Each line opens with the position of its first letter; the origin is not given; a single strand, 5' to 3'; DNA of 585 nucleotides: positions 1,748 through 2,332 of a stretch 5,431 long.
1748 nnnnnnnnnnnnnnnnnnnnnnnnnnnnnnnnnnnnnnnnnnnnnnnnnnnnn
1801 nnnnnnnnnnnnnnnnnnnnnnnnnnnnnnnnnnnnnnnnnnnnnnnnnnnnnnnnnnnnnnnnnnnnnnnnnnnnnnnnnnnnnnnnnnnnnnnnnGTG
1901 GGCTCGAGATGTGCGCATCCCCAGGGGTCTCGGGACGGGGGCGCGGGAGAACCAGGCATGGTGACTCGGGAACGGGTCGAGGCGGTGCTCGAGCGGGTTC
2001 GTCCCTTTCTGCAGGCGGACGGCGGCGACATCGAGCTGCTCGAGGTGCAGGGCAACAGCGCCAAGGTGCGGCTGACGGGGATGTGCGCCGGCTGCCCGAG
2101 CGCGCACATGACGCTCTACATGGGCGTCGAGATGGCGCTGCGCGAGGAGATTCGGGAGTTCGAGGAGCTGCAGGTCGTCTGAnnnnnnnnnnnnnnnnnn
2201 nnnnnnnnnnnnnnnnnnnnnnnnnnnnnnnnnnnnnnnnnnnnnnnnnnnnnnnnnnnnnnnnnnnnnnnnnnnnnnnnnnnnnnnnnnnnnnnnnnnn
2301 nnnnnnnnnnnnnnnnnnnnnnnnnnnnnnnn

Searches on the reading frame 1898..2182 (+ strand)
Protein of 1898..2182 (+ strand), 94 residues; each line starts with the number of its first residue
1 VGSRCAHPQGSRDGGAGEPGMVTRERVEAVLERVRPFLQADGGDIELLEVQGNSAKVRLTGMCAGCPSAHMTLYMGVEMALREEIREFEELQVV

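Call 4: search_protein_families(library=pfam, proteins=[window:1898-2182:+], max_evalue=0.01)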
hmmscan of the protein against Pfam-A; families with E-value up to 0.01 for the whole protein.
window:1898-2182:+ (94 aa): 1 family
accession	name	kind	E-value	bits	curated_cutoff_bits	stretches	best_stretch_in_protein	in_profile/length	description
PF01106.22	NifU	-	1.8e-24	86.1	27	1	27-90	1-65/67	NifU-like domain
